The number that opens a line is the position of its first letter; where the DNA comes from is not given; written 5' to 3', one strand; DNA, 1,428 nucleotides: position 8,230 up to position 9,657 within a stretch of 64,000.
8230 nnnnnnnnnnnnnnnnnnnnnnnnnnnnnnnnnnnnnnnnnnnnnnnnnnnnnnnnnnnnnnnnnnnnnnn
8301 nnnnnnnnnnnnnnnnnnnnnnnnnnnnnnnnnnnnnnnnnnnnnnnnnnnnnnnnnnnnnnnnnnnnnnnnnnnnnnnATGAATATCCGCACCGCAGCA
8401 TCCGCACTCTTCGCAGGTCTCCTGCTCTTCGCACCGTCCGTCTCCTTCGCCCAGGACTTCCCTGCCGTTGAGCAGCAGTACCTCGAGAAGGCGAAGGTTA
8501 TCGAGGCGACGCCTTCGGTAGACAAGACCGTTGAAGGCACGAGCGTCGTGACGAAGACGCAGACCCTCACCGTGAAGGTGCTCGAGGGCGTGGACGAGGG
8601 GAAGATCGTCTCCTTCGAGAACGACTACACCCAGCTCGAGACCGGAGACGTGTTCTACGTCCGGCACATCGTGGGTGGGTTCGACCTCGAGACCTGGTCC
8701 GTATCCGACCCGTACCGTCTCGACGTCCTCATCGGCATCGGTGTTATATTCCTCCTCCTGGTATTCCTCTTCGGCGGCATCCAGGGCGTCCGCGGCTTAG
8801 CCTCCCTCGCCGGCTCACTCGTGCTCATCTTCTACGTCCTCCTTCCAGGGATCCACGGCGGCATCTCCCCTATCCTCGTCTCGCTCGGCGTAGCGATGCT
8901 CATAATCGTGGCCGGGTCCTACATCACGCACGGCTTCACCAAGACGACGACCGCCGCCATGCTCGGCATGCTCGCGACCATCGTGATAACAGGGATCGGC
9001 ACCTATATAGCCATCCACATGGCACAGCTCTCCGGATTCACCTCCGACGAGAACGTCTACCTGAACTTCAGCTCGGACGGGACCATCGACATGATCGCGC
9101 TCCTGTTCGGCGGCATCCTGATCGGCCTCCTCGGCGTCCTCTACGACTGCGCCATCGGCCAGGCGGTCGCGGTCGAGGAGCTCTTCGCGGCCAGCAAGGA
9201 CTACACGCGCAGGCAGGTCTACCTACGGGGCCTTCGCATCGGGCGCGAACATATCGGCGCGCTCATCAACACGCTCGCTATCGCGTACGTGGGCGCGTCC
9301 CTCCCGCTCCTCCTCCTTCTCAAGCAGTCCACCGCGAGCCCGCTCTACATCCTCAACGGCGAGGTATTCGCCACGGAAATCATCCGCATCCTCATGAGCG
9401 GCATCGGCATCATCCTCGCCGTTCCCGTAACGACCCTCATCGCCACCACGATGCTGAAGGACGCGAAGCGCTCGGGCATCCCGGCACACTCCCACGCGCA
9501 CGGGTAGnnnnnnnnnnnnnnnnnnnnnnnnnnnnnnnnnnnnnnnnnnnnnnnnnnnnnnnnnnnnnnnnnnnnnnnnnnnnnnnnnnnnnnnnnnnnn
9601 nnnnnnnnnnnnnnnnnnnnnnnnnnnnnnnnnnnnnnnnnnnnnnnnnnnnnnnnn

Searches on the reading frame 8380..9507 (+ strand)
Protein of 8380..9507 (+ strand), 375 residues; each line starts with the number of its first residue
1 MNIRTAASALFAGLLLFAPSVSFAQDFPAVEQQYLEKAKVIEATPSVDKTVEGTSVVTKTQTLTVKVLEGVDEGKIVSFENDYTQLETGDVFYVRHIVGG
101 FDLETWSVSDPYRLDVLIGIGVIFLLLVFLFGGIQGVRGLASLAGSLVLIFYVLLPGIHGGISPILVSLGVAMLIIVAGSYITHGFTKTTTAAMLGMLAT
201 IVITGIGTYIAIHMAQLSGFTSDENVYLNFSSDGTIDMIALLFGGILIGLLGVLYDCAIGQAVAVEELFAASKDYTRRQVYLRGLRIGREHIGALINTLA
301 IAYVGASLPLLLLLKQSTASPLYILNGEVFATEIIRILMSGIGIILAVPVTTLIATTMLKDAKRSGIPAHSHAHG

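Call 3: search_protein_families(library=pfam, proteins=[window:8380-9507:+], max_evalue=0.1)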
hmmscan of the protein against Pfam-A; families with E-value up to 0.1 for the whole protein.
window:8380-9507:+ (375 aa): 1 family
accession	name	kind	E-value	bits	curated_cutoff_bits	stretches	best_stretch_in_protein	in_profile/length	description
PF07907.16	YibE_F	-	1.7e-62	211.6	27.2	1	118-356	2-240/241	YibE/F-like protein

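Call 4: search_protein_families(library=ncbifam, proteins=[window:8380-9507:+], max_evalue=0.1)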
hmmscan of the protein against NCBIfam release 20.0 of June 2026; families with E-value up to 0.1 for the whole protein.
window:8380-9507:+ (375 aa): 1 family
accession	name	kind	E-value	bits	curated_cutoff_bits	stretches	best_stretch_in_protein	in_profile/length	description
NF003080.0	PRK04007.1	equivalog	0.095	12.3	95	0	50-95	18-62/74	30S ribosomal protein S28e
